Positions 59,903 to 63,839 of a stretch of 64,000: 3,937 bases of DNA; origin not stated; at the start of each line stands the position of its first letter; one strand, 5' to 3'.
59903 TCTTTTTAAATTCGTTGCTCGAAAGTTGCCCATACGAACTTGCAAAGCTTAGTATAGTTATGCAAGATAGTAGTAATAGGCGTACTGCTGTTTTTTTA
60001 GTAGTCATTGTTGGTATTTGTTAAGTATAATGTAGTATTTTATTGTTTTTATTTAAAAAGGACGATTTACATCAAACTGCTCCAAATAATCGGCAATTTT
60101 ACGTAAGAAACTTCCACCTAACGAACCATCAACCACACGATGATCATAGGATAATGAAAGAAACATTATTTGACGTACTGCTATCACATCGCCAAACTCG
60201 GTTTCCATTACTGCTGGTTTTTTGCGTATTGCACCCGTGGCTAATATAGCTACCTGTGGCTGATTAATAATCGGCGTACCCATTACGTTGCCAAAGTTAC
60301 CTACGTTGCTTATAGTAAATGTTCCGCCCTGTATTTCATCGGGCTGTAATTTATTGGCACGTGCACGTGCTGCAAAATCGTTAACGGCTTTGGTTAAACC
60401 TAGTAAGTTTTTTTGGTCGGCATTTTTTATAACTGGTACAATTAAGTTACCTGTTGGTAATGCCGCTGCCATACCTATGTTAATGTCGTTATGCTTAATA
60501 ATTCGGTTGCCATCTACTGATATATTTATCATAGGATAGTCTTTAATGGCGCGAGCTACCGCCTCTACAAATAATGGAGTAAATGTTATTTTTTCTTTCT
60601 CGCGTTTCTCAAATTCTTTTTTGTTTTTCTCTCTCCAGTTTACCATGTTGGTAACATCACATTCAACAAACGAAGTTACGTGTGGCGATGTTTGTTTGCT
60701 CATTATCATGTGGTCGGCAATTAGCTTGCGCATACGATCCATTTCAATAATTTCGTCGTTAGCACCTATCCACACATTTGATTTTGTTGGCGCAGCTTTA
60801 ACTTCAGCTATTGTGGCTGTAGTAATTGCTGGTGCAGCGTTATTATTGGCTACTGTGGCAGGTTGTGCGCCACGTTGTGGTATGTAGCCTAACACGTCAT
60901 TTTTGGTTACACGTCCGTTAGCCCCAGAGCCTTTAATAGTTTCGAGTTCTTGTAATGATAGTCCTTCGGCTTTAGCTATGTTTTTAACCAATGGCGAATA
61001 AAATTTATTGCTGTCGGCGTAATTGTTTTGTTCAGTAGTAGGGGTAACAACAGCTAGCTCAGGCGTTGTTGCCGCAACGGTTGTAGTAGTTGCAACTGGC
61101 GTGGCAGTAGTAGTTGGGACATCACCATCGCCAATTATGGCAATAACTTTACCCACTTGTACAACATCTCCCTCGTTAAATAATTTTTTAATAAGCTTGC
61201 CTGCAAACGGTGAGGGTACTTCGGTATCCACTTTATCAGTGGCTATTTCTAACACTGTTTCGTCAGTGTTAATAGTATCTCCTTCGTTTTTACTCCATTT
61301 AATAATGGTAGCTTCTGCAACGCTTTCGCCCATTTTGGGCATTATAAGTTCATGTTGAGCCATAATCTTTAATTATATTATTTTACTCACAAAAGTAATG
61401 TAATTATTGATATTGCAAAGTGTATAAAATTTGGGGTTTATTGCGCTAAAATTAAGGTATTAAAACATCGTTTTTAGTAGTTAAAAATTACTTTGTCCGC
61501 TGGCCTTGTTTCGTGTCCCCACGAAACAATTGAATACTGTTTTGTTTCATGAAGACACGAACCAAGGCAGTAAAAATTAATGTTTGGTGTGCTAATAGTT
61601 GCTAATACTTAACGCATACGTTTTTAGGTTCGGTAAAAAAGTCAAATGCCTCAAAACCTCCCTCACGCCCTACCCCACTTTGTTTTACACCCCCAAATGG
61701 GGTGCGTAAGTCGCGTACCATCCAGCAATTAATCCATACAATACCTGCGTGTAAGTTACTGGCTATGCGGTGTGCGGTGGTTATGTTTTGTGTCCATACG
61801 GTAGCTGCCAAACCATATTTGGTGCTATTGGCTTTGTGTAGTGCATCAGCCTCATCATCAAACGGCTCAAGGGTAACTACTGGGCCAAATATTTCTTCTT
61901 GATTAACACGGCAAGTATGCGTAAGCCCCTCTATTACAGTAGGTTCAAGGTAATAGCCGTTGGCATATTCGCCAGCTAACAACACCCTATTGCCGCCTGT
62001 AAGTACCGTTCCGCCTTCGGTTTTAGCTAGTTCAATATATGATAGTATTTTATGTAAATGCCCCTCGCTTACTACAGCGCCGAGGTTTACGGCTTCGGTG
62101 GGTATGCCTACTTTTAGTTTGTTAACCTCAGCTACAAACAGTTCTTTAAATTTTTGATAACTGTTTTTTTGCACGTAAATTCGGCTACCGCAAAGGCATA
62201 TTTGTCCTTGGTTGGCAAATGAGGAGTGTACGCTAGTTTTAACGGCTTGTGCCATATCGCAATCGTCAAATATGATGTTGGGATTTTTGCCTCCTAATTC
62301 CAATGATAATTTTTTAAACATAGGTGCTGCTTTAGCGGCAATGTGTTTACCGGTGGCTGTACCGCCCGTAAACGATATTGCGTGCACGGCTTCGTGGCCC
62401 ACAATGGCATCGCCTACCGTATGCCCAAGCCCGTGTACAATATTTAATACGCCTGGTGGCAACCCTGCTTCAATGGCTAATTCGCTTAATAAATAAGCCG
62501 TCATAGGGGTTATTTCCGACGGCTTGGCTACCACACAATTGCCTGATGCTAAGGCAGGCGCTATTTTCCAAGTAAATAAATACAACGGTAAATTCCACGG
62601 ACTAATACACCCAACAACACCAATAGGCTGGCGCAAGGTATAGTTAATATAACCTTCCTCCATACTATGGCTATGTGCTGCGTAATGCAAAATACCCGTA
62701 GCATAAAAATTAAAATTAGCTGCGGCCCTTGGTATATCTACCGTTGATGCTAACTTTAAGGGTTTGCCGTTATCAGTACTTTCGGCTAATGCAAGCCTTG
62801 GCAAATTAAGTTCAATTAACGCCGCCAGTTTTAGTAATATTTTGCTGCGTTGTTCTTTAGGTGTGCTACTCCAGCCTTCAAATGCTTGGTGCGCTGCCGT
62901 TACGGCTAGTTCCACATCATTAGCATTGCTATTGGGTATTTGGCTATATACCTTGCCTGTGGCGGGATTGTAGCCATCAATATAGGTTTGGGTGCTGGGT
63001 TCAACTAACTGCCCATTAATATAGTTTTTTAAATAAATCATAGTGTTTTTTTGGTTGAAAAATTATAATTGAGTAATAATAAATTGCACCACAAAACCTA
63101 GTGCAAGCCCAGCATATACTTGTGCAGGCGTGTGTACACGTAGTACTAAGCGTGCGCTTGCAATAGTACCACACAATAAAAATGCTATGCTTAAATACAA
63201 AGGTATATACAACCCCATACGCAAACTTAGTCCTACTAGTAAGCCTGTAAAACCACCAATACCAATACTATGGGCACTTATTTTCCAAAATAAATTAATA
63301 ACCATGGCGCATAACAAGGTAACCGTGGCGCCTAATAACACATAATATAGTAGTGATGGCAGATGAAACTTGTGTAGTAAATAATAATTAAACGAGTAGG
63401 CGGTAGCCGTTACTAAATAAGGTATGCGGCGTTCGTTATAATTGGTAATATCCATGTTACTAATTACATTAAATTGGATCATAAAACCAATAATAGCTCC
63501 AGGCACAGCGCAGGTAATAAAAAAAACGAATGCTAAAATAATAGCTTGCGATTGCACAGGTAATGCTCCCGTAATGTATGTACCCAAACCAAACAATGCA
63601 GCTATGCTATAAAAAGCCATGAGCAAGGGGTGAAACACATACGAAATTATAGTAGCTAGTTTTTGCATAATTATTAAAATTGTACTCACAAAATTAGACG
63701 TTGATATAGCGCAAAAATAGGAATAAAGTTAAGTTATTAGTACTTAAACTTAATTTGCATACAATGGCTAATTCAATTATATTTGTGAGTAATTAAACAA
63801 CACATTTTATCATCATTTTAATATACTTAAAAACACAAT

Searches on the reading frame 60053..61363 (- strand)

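Call 88: search_protein_families(library=pfam, proteins=[window:60053-61363:-], max_evalue=0.001)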
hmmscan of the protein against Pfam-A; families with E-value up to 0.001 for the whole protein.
window:60053-61363:- (436 aa): 3 families
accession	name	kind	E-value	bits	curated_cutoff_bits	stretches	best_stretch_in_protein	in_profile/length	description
PF00198.28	2-oxoacid_dh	-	1.4e-82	277.1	23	1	203-430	4-227/232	2-oxoacid dehydrogenases acyltransferase (catalytic domain)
PF00364.28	Biotin_lipoyl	-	1.6e-18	66.7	22.1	1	5-77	2-73/73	Biotin-requiring enzyme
PF02817.22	E3_binding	-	6.1e-11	42.8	23.7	1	121-158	2-36/36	e3 binding domain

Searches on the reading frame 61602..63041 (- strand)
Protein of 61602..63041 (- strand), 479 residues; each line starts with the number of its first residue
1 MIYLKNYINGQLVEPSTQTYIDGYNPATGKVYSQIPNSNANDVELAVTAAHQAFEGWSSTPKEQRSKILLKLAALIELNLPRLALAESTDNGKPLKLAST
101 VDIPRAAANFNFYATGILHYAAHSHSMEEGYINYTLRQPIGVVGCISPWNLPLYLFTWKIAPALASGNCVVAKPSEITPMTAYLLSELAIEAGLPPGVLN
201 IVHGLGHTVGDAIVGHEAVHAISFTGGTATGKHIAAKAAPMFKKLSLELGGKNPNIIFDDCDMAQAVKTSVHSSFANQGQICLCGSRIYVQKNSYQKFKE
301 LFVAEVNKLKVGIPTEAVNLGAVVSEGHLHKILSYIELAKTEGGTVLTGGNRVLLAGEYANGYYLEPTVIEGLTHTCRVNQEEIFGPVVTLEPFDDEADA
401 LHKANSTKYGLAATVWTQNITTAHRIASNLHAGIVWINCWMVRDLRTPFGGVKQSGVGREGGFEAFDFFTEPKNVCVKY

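Call 88: search_protein_families(library=pfam, proteins=[window:61602-63041:-], max_evalue=0.001)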
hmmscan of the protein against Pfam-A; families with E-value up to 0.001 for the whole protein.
window:61602-63041:- (479 aa): 2 families
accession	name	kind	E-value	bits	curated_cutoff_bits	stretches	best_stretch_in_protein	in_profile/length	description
PF00171.27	Aldedh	-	2e-168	561.2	23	1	15-475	4-461/461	Aldehyde dehydrogenase family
PF05893.19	LuxC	-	8e-06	25.4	21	1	133-318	82-271/401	Acyl-CoA reductase (LuxC)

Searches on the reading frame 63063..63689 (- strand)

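Call 88: search_protein_families(library=pfam, proteins=[window:63063-63689:-], max_evalue=0.001)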
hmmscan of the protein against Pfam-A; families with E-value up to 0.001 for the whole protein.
window:63063-63689:- (208 aa): 1 family
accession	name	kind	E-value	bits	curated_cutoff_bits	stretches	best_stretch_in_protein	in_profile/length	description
PF01569.27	PAP2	-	0.00029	21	27.2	1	137-207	52-123/130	PAP2 superfamily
